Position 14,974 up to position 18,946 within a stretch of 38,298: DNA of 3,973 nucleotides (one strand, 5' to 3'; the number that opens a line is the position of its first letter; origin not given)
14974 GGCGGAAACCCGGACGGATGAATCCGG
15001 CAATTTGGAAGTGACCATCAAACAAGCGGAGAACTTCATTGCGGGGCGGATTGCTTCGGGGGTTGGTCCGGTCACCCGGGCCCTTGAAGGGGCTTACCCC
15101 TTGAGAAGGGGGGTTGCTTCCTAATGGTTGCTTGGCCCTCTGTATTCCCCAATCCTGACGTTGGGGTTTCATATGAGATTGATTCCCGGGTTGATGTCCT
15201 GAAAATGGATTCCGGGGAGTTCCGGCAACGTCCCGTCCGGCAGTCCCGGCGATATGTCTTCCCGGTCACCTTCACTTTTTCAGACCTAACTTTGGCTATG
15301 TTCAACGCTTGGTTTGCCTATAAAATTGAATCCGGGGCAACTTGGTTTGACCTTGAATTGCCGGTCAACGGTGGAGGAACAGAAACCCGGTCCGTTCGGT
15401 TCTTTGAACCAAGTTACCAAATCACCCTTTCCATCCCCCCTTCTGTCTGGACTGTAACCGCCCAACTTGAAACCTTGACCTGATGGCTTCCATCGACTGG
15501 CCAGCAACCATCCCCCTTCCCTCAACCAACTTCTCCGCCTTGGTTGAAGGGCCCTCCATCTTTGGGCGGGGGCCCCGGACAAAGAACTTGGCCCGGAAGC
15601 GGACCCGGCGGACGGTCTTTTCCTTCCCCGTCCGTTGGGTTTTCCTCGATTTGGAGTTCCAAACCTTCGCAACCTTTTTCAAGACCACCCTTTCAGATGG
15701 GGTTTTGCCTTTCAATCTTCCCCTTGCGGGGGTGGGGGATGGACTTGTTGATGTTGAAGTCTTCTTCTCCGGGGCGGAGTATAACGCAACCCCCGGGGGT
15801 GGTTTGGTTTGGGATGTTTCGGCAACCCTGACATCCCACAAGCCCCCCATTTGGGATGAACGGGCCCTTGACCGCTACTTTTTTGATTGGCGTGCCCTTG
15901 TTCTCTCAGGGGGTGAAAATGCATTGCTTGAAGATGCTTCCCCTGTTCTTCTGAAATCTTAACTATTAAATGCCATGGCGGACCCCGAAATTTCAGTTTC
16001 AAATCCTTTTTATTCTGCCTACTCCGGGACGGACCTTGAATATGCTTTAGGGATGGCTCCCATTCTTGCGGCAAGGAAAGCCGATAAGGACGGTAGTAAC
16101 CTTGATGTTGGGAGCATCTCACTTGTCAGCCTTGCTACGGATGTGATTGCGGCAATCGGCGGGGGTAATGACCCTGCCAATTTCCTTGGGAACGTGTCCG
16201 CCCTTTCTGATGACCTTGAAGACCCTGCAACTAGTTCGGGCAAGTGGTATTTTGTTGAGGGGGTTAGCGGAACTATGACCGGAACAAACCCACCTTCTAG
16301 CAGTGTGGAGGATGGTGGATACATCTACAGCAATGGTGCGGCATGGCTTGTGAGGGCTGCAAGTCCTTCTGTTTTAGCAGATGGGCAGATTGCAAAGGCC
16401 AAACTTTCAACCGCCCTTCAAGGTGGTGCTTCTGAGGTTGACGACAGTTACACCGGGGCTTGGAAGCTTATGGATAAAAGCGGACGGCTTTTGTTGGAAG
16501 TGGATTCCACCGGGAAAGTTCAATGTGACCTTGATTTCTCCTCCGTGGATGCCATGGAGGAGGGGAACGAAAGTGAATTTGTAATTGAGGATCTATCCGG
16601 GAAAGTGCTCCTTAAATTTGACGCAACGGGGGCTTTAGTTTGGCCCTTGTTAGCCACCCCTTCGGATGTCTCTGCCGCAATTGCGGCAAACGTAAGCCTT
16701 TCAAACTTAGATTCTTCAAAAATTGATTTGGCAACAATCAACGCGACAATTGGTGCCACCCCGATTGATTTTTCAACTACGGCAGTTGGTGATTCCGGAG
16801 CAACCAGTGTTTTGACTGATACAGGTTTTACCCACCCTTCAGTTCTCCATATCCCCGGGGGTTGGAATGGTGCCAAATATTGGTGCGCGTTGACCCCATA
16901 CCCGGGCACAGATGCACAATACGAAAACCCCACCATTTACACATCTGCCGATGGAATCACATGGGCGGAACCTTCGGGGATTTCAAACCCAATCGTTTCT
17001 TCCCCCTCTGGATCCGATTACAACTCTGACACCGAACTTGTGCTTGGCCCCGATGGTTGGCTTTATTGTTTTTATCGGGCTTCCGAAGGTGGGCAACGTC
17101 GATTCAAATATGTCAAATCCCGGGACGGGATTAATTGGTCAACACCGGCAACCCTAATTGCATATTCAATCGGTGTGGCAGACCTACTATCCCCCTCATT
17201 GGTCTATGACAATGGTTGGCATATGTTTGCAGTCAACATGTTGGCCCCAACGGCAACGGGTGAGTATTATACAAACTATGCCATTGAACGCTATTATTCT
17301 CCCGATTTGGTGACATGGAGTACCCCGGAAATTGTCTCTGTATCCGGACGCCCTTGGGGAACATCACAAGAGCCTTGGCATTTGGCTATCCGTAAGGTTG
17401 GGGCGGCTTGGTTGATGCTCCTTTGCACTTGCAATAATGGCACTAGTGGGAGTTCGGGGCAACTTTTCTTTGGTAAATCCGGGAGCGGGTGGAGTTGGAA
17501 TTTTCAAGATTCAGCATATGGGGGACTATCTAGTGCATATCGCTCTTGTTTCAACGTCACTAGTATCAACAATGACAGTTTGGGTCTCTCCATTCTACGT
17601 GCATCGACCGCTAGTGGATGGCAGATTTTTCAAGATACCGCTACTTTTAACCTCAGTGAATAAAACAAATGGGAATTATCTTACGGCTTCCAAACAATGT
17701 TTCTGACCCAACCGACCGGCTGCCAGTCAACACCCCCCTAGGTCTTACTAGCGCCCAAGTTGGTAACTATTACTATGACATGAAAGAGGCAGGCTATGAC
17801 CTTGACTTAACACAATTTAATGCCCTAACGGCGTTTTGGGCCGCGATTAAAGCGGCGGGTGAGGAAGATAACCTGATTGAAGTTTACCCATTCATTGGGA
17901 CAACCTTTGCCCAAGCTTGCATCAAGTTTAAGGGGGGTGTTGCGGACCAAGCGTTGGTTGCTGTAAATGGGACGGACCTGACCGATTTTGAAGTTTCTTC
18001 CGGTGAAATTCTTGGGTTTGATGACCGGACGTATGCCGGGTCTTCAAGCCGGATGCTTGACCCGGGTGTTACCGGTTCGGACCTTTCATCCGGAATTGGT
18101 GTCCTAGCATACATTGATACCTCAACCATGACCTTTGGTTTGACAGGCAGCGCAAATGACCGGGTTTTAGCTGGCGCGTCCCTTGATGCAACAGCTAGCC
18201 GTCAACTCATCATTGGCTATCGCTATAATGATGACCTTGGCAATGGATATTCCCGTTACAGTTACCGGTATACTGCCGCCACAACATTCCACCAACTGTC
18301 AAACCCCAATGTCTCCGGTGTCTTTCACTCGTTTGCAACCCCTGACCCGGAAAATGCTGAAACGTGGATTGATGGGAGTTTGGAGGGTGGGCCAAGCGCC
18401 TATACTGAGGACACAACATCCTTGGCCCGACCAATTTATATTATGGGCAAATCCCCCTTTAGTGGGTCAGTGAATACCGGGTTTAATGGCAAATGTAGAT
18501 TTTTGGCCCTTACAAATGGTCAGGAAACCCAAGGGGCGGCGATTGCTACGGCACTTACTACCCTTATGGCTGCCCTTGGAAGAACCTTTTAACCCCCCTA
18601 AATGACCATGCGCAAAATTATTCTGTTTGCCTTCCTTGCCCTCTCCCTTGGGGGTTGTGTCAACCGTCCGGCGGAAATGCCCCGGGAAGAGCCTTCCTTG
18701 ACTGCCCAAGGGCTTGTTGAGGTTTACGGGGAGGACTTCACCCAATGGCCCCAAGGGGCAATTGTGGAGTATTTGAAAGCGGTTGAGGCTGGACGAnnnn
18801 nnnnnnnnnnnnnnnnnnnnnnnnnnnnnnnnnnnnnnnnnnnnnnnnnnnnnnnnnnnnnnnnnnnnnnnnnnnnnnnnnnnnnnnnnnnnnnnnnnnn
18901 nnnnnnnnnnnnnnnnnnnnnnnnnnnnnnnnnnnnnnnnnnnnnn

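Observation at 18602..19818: Two lipoproteins and a coiled-coil membrane protein sit between the fibre and tip genes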

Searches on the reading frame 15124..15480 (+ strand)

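Call 5: search_protein_families(library=phrogs, proteins=[window:15124-15480:+], max_evalue=0.01)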
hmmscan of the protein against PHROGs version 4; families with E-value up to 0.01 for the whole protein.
window:15124-15480:+ (119 aa): 1 family
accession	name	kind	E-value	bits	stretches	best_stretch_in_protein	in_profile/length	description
phrog_384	-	head and packaging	8.5e-20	72.4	1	1-117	129-247/393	virion structural protein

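Call 6: search_protein_families(library=pfam, proteins=[window:15124-15480:+], max_evalue=0.01)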
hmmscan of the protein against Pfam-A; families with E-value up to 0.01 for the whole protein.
window:15124-15480:+ (119 aa): 0 families

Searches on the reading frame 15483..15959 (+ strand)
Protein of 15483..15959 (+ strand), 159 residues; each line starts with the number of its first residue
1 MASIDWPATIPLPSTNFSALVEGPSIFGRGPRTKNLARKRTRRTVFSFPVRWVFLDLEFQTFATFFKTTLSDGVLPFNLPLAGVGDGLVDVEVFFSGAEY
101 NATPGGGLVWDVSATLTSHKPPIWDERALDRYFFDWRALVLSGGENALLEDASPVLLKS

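Call 5: search_protein_families(library=phrogs, proteins=[window:15483-15959:+], max_evalue=0.01)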
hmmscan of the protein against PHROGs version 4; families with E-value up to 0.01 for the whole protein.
window:15483-15959:+ (159 aa): 1 family
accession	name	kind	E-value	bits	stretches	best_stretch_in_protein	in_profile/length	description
phrog_384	-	head and packaging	3e-16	60.8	1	1-127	127-256/393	virion structural protein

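Call 6: search_protein_families(library=pfam, proteins=[window:15483-15959:+], max_evalue=0.01)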
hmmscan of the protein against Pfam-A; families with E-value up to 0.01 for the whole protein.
window:15483-15959:+ (159 aa): 0 families

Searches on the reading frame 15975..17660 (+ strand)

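Call 5: search_protein_families(library=phrogs, proteins=[window:15975-17660:+], max_evalue=0.01)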
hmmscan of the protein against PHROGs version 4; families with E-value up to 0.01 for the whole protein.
window:15975-17660:+ (562 aa): 1 family
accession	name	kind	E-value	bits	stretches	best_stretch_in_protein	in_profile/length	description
phrog_37952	-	unknown function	2.8e-42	146.1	1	277-545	381-680/706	-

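Call 6: search_protein_families(library=pfam, proteins=[window:15975-17660:+], max_evalue=0.01)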
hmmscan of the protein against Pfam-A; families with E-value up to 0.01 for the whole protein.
window:15975-17660:+ (562 aa): 0 families

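Call 73: search_protein_families(library=ncbifam, proteins=[window:15975-17660:+], max_evalue=0.05)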
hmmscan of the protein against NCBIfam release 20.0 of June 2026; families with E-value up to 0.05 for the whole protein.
window:15975-17660:+ (562 aa): 0 families

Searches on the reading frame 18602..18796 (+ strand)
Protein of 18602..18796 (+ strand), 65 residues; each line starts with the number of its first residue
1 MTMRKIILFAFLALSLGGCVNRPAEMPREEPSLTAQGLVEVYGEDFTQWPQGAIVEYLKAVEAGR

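Call 5: search_protein_families(library=phrogs, proteins=[window:18602-18796:+], max_evalue=0.01)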
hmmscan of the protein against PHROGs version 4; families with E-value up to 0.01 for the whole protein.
window:18602-18796:+ (65 aa): 0 families

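Call 6: search_protein_families(library=pfam, proteins=[window:18602-18796:+], max_evalue=0.01)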
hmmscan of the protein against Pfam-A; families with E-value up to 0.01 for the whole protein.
window:18602-18796:+ (65 aa): 0 families

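Call 73: search_protein_families(library=ncbifam, proteins=[window:18602-18796:+], max_evalue=0.05)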
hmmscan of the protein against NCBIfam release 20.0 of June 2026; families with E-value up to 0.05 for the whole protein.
window:18602-18796:+ (65 aa): 2 families
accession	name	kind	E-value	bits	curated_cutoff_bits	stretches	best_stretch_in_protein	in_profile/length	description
TIGR00752.1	slp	superfamily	0.0071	15.7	88.45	1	3-48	2-46/182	Slp family lipoprotein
NF045606.1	lipo_J517_1871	equivalog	0.034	14.1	60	1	3-27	1-24/133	J517_1871 family lipoprotein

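Call 81: search_solved_structures(query=window:18602-18796:+, max_evalue=1)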
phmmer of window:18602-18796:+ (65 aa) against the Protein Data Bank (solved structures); distinct sequences matched with E-value up to 1: 0.
